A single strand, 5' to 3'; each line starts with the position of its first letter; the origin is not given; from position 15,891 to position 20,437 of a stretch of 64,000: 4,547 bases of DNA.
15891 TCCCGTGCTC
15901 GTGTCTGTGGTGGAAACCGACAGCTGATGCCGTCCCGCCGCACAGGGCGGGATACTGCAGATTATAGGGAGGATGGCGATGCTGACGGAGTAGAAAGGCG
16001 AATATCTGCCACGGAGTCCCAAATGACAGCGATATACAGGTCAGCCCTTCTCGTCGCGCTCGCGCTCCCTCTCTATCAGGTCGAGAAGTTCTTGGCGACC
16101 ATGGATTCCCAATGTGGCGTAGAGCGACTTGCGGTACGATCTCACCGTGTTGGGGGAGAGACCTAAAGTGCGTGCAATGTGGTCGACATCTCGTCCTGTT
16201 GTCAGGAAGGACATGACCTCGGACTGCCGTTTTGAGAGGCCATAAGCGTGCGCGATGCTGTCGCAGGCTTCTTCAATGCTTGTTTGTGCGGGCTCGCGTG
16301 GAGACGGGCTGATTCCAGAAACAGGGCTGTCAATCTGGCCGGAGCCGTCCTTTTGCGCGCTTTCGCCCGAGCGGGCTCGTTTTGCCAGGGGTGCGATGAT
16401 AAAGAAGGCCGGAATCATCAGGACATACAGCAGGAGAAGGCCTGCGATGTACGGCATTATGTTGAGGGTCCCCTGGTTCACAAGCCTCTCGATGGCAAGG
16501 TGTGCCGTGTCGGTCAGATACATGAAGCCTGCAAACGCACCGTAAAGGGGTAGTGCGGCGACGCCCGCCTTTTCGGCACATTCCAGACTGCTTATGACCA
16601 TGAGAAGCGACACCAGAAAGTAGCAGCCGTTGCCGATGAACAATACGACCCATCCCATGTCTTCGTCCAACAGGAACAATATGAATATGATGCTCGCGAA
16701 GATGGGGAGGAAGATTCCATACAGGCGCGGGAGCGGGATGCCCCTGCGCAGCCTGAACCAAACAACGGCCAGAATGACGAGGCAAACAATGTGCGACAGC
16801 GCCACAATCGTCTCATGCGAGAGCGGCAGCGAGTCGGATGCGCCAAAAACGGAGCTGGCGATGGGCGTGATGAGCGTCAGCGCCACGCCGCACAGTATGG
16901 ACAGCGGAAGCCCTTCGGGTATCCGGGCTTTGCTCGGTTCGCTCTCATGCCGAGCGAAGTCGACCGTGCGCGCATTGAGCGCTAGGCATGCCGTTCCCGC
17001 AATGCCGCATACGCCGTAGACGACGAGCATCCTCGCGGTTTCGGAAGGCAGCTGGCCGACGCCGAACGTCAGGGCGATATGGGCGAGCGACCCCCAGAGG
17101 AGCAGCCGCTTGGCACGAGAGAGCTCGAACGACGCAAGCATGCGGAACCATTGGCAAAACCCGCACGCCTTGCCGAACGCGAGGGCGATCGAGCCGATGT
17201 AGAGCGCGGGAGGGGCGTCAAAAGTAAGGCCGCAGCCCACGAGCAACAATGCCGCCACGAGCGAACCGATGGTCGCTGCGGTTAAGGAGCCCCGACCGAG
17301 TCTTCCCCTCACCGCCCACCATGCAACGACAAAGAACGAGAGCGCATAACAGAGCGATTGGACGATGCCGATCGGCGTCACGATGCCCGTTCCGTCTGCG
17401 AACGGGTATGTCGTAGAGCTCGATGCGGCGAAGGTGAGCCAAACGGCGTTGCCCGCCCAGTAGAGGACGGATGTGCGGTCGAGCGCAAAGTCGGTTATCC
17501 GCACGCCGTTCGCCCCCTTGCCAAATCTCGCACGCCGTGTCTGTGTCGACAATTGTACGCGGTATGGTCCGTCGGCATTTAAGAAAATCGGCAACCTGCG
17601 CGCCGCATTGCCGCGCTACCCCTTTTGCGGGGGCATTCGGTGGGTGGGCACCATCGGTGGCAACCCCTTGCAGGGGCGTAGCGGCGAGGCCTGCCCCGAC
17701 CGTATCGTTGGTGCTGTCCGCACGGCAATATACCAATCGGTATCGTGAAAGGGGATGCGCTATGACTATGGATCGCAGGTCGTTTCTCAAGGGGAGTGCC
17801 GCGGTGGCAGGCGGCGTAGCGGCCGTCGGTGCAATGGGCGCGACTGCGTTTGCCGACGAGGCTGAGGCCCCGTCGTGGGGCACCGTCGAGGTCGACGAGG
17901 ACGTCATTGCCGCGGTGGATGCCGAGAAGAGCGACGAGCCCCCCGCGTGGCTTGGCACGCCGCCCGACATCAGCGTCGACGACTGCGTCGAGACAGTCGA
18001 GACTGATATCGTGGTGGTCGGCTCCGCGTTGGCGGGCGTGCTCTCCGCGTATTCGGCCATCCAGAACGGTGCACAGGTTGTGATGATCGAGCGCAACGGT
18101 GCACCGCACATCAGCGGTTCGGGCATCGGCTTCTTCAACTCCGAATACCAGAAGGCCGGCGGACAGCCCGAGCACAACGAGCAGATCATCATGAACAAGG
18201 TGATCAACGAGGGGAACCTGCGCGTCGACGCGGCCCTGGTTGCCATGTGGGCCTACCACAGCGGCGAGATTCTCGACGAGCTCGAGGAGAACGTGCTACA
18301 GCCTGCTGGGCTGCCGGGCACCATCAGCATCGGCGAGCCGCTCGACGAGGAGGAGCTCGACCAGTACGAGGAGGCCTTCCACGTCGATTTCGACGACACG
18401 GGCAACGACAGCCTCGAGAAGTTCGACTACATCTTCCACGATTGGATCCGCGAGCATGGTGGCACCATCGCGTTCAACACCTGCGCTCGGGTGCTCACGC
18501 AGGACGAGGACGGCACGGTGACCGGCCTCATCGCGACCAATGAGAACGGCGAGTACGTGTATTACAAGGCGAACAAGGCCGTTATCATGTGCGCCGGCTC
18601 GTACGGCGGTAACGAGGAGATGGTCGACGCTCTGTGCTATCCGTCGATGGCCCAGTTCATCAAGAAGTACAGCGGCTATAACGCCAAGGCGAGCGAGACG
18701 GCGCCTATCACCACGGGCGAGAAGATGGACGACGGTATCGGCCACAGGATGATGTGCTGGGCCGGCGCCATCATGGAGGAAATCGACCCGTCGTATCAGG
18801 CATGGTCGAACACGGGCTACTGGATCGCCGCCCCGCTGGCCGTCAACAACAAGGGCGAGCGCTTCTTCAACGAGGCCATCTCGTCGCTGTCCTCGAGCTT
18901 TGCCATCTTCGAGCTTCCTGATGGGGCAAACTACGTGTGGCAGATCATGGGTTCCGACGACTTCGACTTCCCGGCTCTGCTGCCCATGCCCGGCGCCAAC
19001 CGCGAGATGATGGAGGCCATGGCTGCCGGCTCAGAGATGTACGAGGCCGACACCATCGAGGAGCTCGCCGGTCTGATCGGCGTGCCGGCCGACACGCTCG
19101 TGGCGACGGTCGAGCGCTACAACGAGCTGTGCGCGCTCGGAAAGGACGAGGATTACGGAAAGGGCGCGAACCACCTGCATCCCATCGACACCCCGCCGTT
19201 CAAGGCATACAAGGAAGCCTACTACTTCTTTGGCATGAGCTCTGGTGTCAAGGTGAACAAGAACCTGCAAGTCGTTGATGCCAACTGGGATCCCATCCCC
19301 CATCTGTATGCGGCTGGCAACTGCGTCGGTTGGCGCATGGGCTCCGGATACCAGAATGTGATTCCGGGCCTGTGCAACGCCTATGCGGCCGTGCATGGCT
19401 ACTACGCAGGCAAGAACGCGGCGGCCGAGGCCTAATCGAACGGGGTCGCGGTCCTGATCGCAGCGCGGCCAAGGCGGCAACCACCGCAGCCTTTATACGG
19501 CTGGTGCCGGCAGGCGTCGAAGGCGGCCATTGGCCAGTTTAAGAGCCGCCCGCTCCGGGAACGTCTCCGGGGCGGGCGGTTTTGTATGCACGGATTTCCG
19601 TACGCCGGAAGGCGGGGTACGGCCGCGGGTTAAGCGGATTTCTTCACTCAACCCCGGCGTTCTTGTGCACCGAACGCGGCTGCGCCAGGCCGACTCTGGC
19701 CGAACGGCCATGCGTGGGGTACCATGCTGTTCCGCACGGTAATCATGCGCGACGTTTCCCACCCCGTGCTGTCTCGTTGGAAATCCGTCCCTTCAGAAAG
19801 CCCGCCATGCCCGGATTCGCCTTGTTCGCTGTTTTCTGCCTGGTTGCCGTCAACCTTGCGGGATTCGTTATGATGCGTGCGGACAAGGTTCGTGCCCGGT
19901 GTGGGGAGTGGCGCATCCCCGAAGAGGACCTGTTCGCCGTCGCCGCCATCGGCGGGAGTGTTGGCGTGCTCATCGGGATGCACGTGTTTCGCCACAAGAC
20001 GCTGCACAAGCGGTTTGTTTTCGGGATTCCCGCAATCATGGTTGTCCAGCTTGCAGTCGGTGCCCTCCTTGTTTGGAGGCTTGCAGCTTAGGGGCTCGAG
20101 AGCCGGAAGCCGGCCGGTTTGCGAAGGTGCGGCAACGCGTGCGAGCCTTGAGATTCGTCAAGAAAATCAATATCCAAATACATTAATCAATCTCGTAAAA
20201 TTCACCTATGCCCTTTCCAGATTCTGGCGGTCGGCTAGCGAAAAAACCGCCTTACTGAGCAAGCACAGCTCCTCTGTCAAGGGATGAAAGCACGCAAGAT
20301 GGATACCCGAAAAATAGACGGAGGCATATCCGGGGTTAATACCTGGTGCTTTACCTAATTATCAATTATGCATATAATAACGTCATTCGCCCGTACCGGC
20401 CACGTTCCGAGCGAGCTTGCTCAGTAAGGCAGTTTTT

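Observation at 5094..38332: Island of four paralogous Tat-signal flavin reductases, each wired to its own polytopic-membrane LuxR regulator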

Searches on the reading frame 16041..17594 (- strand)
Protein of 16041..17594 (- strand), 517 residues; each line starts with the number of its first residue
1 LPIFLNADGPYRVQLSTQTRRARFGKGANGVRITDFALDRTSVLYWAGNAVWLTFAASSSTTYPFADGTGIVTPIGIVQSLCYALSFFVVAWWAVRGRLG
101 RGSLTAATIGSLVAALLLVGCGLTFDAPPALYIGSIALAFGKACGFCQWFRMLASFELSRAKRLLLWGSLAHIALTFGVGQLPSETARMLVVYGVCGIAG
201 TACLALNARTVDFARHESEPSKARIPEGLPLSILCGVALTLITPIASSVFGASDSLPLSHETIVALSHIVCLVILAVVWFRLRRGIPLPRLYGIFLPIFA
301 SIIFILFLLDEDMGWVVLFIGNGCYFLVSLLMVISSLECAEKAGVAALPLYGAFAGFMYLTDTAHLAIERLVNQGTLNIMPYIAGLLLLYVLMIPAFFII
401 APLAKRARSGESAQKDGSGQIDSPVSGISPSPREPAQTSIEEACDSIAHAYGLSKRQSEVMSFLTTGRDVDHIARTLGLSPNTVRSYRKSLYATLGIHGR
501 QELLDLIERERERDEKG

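Call 3: search_protein_families(library=pfam, proteins=[window:16041-17594:-], max_evalue=0.01)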
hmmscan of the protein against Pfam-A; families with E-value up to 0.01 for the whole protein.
window:16041-17594:- (517 aa): 1 family
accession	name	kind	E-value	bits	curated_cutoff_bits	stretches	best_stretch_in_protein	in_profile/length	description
PF00196.25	GerE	-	8.9e-13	48.1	23.5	1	453-505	3-55/57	Bacterial regulatory proteins, luxR family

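Call 11: search_protein_families(library=ncbifam, proteins=[window:16041-17594:-], max_evalue=0.001)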
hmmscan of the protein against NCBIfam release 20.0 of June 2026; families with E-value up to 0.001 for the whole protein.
window:16041-17594:- (517 aa): 6 families
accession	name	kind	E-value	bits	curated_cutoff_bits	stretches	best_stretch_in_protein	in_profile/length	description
NF007018.1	PRK09483.1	equivalog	2.6e-08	33.8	280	1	452-507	148-203/217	UvrY/SirA/GacA family response regulator transcription factor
NF041232.1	BagY_FevT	exception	4.6e-07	29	700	1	439-505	283-349/367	LuxR family transcriptional regulator BagY/FevT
NF007685.0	PRK10360.1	equivalog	0.00013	21.8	258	1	452-503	137-188/196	response regulator transcription factor UhpA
NF052445.1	RespRegMctR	equivalog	0.00014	21.3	300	1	449-504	141-196/205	two-component system response regulator MctR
NF007403.0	PRK09935.1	equivalog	0.00024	20.8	271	1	445-507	142-204/210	fimbria biosynthesis transcriptional regulator FimZ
NF006900.1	PRK09390.1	equivalog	0.00035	20.2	255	1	447-504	137-194/203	response regulator FixJ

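Call 87: predict_structure(alignment_id=A6)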
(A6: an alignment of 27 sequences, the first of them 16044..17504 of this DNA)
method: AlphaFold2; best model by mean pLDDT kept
length: 487 residues; sequences in the alignment: 27
mean_pLDDT: 77.9   pTM: 0.71
mean pLDDT of the five models: 77.9, 73.2, 73.1, 72.8, 71.3
residues with pLDDT >= 90: 90; 70-90: 288; 50-70: 68; < 50: 41
segments of 3 or more residues with pLDDT < 50: 1-7, 34-39, 385-405
pLDDT, mean of each block of 10 residues (from residue 1): 49 86 82 48 71 85 77 72 74 69 83 88 87 91 88 80 87 83 53 65 79 82 81 90 90 74 82 79 87 89 86 74 80 79 73 72 66 66 46 37 57 87 88 96 95 96 95 94 80
secondary structure, 60 per line:
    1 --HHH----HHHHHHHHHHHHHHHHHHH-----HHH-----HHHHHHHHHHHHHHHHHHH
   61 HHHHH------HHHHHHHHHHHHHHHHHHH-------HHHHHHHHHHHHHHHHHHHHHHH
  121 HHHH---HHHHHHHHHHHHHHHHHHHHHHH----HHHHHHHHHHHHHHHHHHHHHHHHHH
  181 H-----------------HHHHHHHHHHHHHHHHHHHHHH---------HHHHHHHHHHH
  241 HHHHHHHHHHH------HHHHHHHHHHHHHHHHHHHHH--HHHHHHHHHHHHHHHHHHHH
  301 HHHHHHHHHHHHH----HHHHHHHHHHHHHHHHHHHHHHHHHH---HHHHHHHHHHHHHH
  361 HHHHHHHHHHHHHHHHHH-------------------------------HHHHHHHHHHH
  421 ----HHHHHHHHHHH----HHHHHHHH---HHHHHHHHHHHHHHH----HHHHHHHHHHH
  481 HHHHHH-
elements in order: H10-28 H42-65 H72-90 H98-124 H128-150 H155-181 H199-220 H230-251 H258-278 H281-313 H318-343 H347-378 H410-420 H425-435 H440-447 H451-465 H470-486

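Call 89: fold_search(model_id=the predicted structure, library=pdb)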
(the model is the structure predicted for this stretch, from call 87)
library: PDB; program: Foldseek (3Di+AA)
matches with E <= 10: 720; with E <= 0.001: 74
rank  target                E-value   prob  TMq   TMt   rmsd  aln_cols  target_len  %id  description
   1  6t1z                  5.6e-05  1.00  0.47  0.56   7.0       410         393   12  LmrP from L. lactis, in an outward-open conformation, bound to Hoechst 33342 (released 2020-07-29)
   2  6hcl_B                9.0e-05  1.00  0.51  0.64   5.5       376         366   15  Crystal structure of a MFS transporter with Ligand at 2.69 Angstroem resolution (released 2019-07-03)
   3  4zwb_A                1.3e-04  1.00  0.46  0.47   7.7       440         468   13  Crystal structure of maltose-bound human GLUT3 in the outward-occluded conformation at 2.4 angstrom (released 2015-07-22)
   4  7crz                  1.4e-04  1.00  0.48  0.50   7.5       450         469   12  Crystal structure of human glucose transporter GLUT3 bound with C3361 (released 2021-01-13)
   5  6g9x_A                1.4e-04  1.00  0.52  0.61   6.2       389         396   16  Crystal structure of a MFS transporter at 2.54 Angstroem resolution (released 2019-07-03)
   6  8p6a                  1.6e-04  1.00  0.50  0.55   6.5       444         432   11  cryo-EM structure of human SLC15A4 in outward-open state (released 2023-06-07)
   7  6zgr_A                1.9e-04  1.00  0.49  0.58   6.5       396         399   13  Crystal structure of a MFS transporter with bound 1-hydroxynaphthalene-2-carboxylic acid at 2.67 Angstroem resolution (released 2021-10-20)
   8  8thr                  1.9e-04  1.00  0.47  0.56   7.0       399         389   13  Structure of the human vesicular monoamine transporter 2 (VMAT2) bound to tetrabenazine in an occluded conformation (released 2023-10-25)
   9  8tzi                  1.9e-04  1.00  0.43  0.52   7.3       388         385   13  Human equilibrative nucleoside transporter-1, JH-ENT-01 bound (released 2024-08-28)
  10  9boi                  2.0e-04  1.00  0.49  0.55   7.4       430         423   16  Cryo-EM structure of human Spns1 in complex with LPC (18:1) (released 2025-01-01)
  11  8z7r                  2.0e-04  1.00  0.49  0.58   6.5       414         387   14  SLC19A3 apo structure (released 2025-01-08)
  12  6zgr_B                2.1e-04  1.00  0.51  0.64   5.5       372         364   15  Crystal structure of a MFS transporter with bound 1-hydroxynaphthalene-2-carboxylic acid at 2.67 Angstroem resolution (released 2021-10-20)
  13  7l16                  2.3e-04  1.00  0.52  0.55   7.1       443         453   14  Crystal structure of sugar-bound melibiose permease MelB (released 2021-08-04)
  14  6wik_A                2.3e-04  1.00  0.49  0.54   7.3       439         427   13  Cryo-EM structure of SLC40/ferroportin with Fab in the presence of hepcidin (released 2020-11-11)
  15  6g9x_B                2.4e-04  1.00  0.51  0.64   5.6       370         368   16  Crystal structure of a MFS transporter at 2.54 Angstroem resolution (released 2019-07-03)
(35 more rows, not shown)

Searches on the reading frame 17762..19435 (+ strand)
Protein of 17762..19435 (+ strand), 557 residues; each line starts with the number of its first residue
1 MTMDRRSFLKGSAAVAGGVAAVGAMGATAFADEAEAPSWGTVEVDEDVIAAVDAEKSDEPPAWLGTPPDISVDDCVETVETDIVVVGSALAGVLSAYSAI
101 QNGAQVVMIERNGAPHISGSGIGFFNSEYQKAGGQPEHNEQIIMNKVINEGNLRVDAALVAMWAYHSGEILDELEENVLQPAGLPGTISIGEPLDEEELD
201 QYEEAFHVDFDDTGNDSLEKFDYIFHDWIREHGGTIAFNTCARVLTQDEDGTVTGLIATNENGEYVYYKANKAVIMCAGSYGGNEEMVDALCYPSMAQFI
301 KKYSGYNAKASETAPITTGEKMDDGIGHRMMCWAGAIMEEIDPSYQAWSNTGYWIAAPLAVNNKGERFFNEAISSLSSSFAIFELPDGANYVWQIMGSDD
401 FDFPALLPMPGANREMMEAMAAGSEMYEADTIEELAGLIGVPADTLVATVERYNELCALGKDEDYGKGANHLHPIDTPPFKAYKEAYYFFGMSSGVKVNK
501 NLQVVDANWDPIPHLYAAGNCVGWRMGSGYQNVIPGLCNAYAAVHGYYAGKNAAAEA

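Call 3: search_protein_families(library=pfam, proteins=[window:17762-19435:+], max_evalue=0.01)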
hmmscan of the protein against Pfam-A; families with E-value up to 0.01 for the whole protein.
window:17762-19435:+ (557 aa): 8 families
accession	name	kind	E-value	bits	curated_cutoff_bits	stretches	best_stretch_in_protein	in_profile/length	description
PF00890.30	FAD_binding_2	-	2.8e-32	112.9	20.4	1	82-530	1-407/414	FAD binding domain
PF01266.30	DAO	-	8.8e-11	42.4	27.9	1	82-207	1-107/353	FAD dependent oxidoreductase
PF12831.13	FAD_oxidored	-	2e-07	31.1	27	1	82-113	1-32/416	FAD dependent oxidoreductase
PF07992.20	Pyr_redox_2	-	0.0002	21.3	26.1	1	82-117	2-37/291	Pyridine nucleotide-disulphide oxidoreductase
PF01946.23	Thi4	-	0.0016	18.1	26.2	1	72-115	9-53/235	Thi4 family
PF10518.14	TAT_signal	-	0.0024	18.2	22.7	0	3-21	2-20/21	TAT (twin-arginine translocation) pathway signal sequence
PF01494.25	FAD_binding_3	-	0.0075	16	22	0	80-117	1-38/349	FAD binding domain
PF03486.20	HI0933_like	-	0.0083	16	50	0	82-126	2-48/244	HI0933-like protein Rossmann domain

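Call 11: search_protein_families(library=ncbifam, proteins=[window:17762-19435:+], max_evalue=0.001)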
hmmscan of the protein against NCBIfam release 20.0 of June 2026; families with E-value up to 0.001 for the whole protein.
window:17762-19435:+ (557 aa): 31 families (the best 25 are shown)
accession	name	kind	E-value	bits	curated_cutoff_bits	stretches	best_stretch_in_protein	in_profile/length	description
NF053717.1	VnlPnlRedVprA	equivalog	1.5e-42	146.1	600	2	414-555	339-476/481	vinyl phenol reductase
TIGR01813.1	flavo_cyto_c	subfamily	1.3e-38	132.9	285.45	2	227-523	138-419/444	flavocytochrome c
NF005510.0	PRK07121.1-3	subfamily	5.5e-37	127.7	481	2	227-556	188-489/492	FAD-binding protein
NF009478.0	PRK12844.1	equivalog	1.7e-32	112.5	789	1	248-555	238-550/559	3-ketosteroid-delta-1-dehydrogenase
NF009474.0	PRK12837.1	equivalog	6.5e-31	107.7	675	1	246-530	200-487/513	FAD-binding protein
NF005064.0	PRK06481.1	equivalog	6.5e-30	104.3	542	2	247-555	217-501/506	flavocytochrome c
NF006130.0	PRK08274.1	equivalog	3.7e-29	101.8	369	1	229-557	142-462/467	FAD-dependent tricarballylate dehydrogenase TcuA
NF005882.1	PRK07843.1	equivalog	1e-28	100.1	788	2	230-551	213-545/547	3-oxosteroid 1-dehydrogenase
NF005508.0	PRK07121.1-1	equivalog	1.4e-28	99.7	537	1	230-555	187-492/497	FAD-binding protein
NF009473.0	PRK12835.1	subfamily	2.1e-27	95.8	837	1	235-556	229-569/585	FAD-binding protein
NF009477.0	PRK12843.1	equivalog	1.2e-25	90.1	758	1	230-546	232-567/578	FAD-dependent oxidoreductase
NF005512.0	PRK07121.1-5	subfamily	1.3e-25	89.9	812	1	233-554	196-487/489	FAD-binding protein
NF005511.0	PRK07121.1-4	equivalog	2.2e-24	85.8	466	2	261-556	258-542/553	FAD-binding protein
NF004789.0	PRK06134.1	subfamily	6.6e-24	84.4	747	1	230-553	228-567/581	FAD-dependent oxidoreductase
NF053677.1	Desat2ChcC2Cyan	equivalog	3.5e-22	78.5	900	1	238-556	222-554/558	4-oxocyclohex-2-ene-1-carboxylate 5-dehydrogenase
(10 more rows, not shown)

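Call 14: search_solved_structures(query=window:17762-19432:+, max_evalue=0.001)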
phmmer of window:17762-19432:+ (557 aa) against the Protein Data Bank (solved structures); distinct sequences matched with E-value up to 0.001: 26.
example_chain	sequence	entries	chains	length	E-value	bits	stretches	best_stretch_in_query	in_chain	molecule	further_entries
6t85_A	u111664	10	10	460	3.5e-21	78.6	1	231-554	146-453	Urocanate reductase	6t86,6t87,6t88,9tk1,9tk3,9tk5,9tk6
4c3x_A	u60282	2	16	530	2.6e-19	72.4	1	248-552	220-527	3-KETOSTEROID DEHYDROGENASE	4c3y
8joj_A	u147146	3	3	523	3.1e-19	72.2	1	248-552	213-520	3-ketosteroid dehydrogenase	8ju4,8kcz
8jbz_AAA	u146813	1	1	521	3.5e-19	72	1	248-552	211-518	3-ketosteroid dehydrogenase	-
4at0_A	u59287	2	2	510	5.5e-19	71.4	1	238-554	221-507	3-KETOSTEROID-DELTA4-5ALPHA-DEHYDROGENASE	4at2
1qo8_A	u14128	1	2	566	2.9e-18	69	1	80-556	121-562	FLAVOCYTOCHROME C3 FUMARATE REDUCTASE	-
7p18_A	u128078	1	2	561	4.2e-18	68.5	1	248-552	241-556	3-oxosteroid 1-dehydrogenase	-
1d4c_A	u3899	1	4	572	2.4e-15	59.4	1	231-554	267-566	FLAVOCYTOCHROME C FUMARATE REDUCTASE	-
1d4d_A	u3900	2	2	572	3.5e-15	58.8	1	231-554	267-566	FLAVOCYTOCHROME C FUMARATE REDUCTASE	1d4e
1kss_A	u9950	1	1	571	7.4e-15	57.7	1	236-532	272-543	flavocytochrome c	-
1lj1_A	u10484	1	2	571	7.6e-15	57.7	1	236-532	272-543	flavocytochrome c3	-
1jrx_A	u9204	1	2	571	8.8e-15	57.5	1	236-532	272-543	FLAVOCYTOCHROME C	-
1jry_A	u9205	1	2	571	9.5e-15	57.4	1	236-532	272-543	FLAVOCYTOCHROME C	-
1m64_A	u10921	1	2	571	1e-14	57.3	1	236-532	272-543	flavocytochrome c3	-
2b7s_A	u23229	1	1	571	1.1e-14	57.1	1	236-532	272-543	Fumarate reductase flavoprotein subunit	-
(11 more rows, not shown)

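Call 17: find_related_loci(query=window:17762-19432:+, collection=genome_contigs, flank=10000)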
Query window:17762-19432:+ (557 aa) in genome_contigs; peptide patterns used: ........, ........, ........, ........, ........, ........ (x = any residue, [..] = any of these).
68 stretches matched a pattern; 7 encode a relative of the query (tblastn E <= 1e-3); 7 distinct loci.
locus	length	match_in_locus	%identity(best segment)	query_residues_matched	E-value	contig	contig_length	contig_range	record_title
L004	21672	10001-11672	95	1-557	0e+0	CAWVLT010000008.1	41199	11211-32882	MAG: Coriobacteriia bacterium isolate metabat2_coassembly_bwa.880 MAG genome assembly, contig: k87_2260331, whole genome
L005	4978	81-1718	76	1-554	0e+0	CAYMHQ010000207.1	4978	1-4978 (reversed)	MAG TPA_asm: uncultured Coriobacteriaceae bacterium isolate binchicken_co354_328 genome assembly, contig: NODE_19649_len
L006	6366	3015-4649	75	1-554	0e+0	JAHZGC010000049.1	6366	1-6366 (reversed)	MAG: Coriobacteriaceae bacterium isolate HRGM_Genome_3029 HRGM_Genome_3029_49, whole genome shotgun sequence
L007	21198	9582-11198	70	3-557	0e+0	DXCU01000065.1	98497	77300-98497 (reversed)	MAG TPA_asm: Candidatus Rubneribacter avistercoris isolate ChiGjej6B6-20359 ChiGjej6B6M5__C236819_L98497_SAMN08009849, w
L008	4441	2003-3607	39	3-555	5e-104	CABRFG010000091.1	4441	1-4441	MAG TPA_asm: uncultured Collinsella sp. isolate MGYG-HGUT-01200 genome assembly, contig: GUT_GENOME092106_91, whole geno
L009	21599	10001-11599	39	3-554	8e-103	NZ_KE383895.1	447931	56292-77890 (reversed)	Adlercreutzia mucosicola DSM 19490 G503DRAFT_scaffold00001.1, whole genome shotgun sequence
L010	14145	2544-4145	38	3-554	1e-99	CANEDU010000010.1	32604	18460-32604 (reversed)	MAG TPA_asm: uncultured Adlercreutzia sp. isolate SRR18439543_bin.26_metawrap_v1.3_MAG genome assembly, contig: NODE.818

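Call 24: find_homologous_proteins(query=window:17762-19432:+, max_evalue=1e-10)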
Query window:17762-19432:+ (557 aa): 396 proteins with E <= 1e-10 among 8000 candidates; the best 120 are listed.
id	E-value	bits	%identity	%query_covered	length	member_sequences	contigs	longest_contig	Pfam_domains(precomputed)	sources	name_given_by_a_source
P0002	0.0e+0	1279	100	100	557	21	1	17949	PF01266.31,PF00890.31,PF12831.14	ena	-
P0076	1.1e-291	986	77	99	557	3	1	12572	PF01266.31,PF00890.31,PF12831.14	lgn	-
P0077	4.4e-286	968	76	99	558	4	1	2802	PF01266.31,PF00890.31,PF12831.14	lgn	-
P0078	3.4e-285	965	74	99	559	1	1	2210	PF00890.31,PF12831.14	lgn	-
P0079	5.9e-285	964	76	99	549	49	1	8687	PF01266.31,PF00890.31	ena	-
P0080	3.7e-278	942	75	99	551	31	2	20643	PF01266.31,PF00890.31,PF12831.14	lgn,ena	-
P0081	1.4e-269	914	71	99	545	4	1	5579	PF01266.31,PF00890.31,PF07992.21,PF12831.14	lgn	-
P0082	1.5e-268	910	71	99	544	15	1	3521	PF01266.31,PF00890.31,PF12831.14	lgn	-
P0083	5.0e-267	905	71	99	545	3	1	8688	PF01266.31,PF10518.15,PF00890.31,PF12831.14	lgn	-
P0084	1.3e-266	904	71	100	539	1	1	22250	PF01266.31,PF10518.15,PF00890.31,PF12831.14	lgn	-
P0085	2.6e-264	896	70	100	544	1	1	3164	PF01266.31,PF00890.31,PF12831.14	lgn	-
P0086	2.9e-261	886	68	100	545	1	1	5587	PF01266.31,PF00890.31,PF12831.14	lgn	-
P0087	2.3e-256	870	70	100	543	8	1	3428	PF01266.31,PF00890.31,PF12831.14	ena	-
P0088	6.7e-255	865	69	100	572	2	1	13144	PF01266.31,PF00890.31,PF12831.14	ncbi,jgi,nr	ncbi:MAG: FAD-dependent oxidoreductase [Coriobacteriales bacterium]|jgi:fumarate reductase flavoprot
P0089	1.3e-254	864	72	90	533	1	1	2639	PF01266.31,PF00890.31,PF07992.21,PF12831.14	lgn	-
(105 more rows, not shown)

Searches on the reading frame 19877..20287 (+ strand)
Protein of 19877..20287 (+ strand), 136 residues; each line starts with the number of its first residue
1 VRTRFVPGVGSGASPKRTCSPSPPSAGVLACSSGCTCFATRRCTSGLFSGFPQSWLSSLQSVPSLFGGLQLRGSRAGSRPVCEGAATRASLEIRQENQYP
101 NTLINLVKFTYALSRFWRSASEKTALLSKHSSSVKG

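Call 34: search_protein_families(library=pfam, proteins=[window:19877-20287:+], max_evalue=0.001)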
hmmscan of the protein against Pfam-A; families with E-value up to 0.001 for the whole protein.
window:19877-20287:+ (136 aa): 0 families
